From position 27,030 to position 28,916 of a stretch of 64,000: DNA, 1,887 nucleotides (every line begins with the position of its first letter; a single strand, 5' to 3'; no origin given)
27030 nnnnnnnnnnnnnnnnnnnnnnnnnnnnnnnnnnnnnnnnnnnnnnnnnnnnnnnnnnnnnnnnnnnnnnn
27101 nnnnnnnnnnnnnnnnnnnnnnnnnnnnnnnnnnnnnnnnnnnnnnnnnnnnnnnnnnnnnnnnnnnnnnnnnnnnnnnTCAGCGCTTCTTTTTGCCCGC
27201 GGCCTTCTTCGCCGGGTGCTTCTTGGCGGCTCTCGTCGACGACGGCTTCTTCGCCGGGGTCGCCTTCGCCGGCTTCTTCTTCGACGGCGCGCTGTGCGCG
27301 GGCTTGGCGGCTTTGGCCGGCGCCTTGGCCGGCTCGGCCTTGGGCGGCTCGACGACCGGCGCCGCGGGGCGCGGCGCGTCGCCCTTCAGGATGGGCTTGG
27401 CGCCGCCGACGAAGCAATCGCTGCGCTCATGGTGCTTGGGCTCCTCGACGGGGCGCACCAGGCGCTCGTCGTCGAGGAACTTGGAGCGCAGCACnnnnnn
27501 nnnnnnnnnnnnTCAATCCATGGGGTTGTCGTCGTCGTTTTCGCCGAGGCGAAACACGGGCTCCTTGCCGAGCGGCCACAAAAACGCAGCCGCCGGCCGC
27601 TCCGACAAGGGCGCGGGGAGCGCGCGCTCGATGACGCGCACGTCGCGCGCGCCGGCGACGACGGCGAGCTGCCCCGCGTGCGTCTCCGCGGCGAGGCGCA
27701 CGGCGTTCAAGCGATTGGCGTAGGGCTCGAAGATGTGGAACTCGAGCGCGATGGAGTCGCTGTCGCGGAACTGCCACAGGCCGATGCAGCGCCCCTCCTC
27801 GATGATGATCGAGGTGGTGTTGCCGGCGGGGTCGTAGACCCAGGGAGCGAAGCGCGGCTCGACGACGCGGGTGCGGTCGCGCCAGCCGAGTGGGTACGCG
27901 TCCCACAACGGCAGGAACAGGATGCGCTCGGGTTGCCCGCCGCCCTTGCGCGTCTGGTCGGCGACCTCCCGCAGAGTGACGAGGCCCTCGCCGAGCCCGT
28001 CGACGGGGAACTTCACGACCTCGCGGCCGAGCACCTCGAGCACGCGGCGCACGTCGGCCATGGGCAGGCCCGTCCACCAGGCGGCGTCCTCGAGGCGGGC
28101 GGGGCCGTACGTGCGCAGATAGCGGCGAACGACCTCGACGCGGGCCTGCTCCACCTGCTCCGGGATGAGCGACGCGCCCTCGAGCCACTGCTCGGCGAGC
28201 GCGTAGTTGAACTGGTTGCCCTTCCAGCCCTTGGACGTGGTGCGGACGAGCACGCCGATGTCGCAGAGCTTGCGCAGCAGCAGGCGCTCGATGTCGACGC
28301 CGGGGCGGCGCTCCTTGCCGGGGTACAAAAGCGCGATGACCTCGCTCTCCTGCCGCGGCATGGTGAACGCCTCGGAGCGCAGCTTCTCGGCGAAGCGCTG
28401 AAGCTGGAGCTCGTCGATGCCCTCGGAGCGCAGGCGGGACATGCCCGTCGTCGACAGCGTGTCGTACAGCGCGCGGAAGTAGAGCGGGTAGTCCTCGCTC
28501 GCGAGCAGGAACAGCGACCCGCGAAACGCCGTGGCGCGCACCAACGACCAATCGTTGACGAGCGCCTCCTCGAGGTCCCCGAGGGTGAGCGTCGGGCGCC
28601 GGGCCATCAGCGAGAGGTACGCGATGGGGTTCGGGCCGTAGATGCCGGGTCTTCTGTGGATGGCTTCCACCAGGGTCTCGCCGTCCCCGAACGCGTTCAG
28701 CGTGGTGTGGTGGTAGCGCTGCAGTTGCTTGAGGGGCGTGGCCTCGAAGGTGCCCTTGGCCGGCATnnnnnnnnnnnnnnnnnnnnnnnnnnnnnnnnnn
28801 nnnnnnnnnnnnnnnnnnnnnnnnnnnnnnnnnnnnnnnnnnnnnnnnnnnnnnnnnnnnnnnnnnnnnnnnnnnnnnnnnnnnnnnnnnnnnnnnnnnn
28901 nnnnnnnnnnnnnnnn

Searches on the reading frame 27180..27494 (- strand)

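Call 7: search_protein_families(library=pfam, proteins=[window:27180-27494:-], max_evalue=0.1)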
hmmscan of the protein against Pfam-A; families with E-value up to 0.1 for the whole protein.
window:27180-27494:- (104 aa): 1 family
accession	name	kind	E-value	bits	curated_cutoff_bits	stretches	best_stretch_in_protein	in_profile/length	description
PF15755.10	DUF4689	-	0.022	14.8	27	1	20-87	87-150/223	Domain of unknown function (DUF4689)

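Call 8: search_protein_families(library=ncbifam, proteins=[window:27180-27494:-], max_evalue=0.1)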
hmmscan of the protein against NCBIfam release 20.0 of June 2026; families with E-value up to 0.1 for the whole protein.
window:27180-27494:- (104 aa): 0 families

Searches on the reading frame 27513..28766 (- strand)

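Call 7: search_protein_families(library=pfam, proteins=[window:27513-28766:-], max_evalue=0.1)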
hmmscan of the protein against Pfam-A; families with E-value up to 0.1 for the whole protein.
window:27513-28766:- (417 aa): 1 family
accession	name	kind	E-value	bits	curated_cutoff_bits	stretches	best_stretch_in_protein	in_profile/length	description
PF06224.18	AlkZ-like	-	2.5e-43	149.4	25.9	1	48-361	14-322/329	DNA glycosylase AlkZ-like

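Call 8: search_protein_families(library=ncbifam, proteins=[window:27513-28766:-], max_evalue=0.1)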
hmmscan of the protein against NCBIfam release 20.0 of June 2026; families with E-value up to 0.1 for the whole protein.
window:27513-28766:- (417 aa): 0 families
